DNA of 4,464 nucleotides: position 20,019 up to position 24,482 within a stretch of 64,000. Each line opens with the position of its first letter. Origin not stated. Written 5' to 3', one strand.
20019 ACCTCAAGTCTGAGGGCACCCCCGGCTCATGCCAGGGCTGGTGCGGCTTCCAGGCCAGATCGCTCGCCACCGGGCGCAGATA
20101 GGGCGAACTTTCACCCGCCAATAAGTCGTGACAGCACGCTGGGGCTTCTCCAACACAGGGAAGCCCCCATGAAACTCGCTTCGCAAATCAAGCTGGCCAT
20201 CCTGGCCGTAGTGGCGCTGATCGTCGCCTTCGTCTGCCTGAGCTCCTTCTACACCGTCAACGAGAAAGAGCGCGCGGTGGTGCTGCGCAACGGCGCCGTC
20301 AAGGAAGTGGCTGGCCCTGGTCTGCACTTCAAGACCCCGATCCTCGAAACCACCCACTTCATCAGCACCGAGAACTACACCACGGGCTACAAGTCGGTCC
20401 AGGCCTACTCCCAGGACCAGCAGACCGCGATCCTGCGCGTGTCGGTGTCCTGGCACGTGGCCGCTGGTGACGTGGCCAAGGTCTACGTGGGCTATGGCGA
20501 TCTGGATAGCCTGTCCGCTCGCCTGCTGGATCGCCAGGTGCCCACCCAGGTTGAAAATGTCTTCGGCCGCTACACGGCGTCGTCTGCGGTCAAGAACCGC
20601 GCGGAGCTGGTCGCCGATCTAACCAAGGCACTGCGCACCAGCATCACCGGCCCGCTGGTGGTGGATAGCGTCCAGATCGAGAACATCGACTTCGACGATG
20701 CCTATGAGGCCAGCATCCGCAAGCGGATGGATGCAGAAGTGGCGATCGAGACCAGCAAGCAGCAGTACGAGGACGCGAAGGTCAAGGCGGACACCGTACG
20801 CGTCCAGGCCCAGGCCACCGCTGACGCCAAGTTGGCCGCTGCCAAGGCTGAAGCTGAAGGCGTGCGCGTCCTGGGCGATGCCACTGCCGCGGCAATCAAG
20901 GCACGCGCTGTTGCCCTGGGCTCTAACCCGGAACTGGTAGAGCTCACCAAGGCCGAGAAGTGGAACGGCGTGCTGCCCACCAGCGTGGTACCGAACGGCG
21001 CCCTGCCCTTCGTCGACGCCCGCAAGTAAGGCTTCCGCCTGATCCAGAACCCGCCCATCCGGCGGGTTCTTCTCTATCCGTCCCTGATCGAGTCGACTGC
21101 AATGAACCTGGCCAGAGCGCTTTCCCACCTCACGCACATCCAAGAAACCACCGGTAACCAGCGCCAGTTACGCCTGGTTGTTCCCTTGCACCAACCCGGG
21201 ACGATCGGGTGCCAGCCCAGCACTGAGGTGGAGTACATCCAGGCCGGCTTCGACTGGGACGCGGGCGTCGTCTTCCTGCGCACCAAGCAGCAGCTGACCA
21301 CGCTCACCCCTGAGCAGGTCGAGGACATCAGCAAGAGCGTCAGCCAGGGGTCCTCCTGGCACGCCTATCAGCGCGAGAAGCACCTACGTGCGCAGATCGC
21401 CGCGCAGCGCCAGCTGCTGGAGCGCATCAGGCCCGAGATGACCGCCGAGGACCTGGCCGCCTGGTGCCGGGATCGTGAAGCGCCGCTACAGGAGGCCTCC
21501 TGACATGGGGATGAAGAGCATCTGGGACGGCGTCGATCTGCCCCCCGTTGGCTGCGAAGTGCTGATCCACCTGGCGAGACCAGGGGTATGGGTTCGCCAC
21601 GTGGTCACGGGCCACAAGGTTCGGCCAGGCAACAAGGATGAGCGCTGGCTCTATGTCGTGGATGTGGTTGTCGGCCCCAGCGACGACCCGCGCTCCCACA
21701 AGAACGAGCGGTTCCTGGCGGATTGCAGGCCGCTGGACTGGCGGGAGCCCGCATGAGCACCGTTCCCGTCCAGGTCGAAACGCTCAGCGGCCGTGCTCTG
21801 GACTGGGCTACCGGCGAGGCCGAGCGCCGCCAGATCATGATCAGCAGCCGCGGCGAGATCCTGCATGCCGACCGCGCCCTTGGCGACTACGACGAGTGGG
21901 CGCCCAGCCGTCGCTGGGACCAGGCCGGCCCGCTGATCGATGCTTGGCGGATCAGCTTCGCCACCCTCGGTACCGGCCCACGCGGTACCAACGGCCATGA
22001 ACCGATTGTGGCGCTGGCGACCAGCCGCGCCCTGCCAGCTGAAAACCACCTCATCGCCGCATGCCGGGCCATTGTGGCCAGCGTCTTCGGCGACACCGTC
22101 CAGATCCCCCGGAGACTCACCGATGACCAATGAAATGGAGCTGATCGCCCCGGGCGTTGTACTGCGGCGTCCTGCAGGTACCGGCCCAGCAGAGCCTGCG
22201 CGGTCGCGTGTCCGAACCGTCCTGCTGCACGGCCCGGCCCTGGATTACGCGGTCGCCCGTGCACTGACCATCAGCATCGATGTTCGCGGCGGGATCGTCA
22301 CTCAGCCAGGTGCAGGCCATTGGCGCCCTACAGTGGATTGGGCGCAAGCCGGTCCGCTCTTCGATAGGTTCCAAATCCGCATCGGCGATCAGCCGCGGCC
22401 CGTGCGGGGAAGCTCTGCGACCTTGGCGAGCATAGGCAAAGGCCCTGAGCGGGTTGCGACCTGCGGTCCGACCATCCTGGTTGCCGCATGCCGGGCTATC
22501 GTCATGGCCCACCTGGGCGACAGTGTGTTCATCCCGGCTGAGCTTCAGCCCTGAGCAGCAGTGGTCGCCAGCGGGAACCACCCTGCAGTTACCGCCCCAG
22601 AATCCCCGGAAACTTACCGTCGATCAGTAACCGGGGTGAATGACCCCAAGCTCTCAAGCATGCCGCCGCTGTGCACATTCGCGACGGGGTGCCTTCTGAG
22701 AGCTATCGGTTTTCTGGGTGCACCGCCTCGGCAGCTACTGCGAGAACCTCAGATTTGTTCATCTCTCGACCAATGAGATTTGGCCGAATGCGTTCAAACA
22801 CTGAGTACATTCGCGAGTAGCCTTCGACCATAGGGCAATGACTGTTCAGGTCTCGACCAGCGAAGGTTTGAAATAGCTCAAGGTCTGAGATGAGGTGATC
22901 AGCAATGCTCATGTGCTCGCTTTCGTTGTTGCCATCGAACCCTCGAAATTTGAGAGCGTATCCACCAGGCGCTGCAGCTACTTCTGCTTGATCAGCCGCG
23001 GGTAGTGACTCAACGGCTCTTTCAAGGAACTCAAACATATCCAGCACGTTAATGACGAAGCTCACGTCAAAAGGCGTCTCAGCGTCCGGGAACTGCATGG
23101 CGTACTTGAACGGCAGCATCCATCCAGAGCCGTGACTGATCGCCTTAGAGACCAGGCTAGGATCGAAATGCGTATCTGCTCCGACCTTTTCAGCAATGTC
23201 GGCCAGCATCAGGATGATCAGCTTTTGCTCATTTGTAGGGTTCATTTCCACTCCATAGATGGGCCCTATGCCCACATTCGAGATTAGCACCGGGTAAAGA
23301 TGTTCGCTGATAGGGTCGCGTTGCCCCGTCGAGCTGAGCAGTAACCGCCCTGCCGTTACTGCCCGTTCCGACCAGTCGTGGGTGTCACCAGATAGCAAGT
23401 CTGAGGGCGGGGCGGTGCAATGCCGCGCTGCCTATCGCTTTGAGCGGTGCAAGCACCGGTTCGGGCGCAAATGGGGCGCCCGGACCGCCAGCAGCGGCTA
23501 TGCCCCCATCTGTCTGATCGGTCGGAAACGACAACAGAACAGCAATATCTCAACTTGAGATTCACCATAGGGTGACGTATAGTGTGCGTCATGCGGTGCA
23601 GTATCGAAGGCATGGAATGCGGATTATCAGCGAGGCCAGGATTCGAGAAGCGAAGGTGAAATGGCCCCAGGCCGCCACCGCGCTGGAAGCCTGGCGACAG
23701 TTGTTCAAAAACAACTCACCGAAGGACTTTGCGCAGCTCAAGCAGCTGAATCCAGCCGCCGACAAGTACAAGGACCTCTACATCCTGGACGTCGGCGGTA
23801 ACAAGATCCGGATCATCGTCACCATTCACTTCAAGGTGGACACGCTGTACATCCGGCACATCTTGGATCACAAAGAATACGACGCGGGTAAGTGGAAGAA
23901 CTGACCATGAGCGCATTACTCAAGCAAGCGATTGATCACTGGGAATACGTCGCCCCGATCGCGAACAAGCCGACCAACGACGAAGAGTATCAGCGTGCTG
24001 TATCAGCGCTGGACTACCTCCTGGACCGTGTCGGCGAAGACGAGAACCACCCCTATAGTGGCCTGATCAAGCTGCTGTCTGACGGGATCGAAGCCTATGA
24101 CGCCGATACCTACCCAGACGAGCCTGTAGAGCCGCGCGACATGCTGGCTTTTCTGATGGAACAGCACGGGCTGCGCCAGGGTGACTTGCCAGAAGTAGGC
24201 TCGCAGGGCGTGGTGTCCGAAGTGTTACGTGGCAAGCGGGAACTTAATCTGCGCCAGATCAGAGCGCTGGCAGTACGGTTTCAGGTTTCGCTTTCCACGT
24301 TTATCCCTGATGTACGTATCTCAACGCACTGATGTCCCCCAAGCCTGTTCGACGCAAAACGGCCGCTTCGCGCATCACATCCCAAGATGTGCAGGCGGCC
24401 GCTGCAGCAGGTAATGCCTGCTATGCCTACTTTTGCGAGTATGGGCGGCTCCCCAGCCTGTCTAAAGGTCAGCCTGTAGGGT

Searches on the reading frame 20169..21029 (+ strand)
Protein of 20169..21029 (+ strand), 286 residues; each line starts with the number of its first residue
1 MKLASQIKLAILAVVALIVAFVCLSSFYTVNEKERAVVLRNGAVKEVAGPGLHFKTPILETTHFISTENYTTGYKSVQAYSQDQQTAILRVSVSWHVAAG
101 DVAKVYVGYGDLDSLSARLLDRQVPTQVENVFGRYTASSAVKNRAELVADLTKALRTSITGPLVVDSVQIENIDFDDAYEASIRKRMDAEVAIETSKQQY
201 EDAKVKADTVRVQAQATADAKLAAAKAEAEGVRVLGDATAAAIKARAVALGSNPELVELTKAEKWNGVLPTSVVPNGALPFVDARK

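Call 37: search_protein_families(library=phrogs, proteins=[window:20169-21029:+], max_evalue=0.00001)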
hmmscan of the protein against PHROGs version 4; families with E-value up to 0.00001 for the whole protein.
window:20169-21029:+ (286 aa): 2 families
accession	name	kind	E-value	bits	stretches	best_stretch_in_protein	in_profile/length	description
phrog_200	-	other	9.9e-52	177.3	1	7-285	81-360/379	lipoprotein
phrog_38808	-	unknown function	2.4e-09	38.4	1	225-283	8-66/68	-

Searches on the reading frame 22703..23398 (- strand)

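Call 12: search_protein_families(library=pfam, proteins=[window:22703-23398:-], max_evalue=0.01)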
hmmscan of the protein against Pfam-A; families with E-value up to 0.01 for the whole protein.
window:22703-23398:- (231 aa): 1 family
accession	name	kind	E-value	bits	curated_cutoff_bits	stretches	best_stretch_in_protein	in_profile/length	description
PF03887.19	YfbU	-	9.1e-21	75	25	1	52-205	1-150/166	YfbU domain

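Call 89: search_protein_families(library=padloc, proteins=[window:22703-23398:-], max_evalue=0.001)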
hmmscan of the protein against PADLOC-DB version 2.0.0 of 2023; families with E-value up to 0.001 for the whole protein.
window:22703-23398:- (231 aa): 0 families

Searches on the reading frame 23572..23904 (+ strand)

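Call 89: search_protein_families(library=padloc, proteins=[window:23572-23904:+], max_evalue=0.001)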
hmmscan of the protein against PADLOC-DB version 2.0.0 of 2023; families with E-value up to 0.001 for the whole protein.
window:23572-23904:+ (110 aa): 3 families
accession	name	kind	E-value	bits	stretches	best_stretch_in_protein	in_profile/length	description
PDLC03979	PD-Lambda-2_A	-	4.8e-16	57.3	1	16-104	1-90/97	-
PDLC03981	PD-Lambda-2_A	-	1.2e-10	39.7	1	16-105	1-91/94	-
PDLC03978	PD-Lambda-2_A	-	1.7e-05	23.1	1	16-97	1-83/87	-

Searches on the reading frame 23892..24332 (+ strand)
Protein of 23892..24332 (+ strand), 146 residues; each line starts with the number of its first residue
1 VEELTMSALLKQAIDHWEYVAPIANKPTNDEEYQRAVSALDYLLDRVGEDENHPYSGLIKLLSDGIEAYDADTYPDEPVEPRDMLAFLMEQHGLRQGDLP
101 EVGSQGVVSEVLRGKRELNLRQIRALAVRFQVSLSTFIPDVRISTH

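Call 89: search_protein_families(library=padloc, proteins=[window:23892-24332:+], max_evalue=0.001)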
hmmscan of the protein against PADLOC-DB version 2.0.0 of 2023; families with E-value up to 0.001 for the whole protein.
window:23892-24332:+ (146 aa): 1 family
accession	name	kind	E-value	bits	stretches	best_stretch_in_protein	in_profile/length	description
PDLC03982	PD-Lambda-2_B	-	3e-19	67.6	1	29-139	9-119/402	-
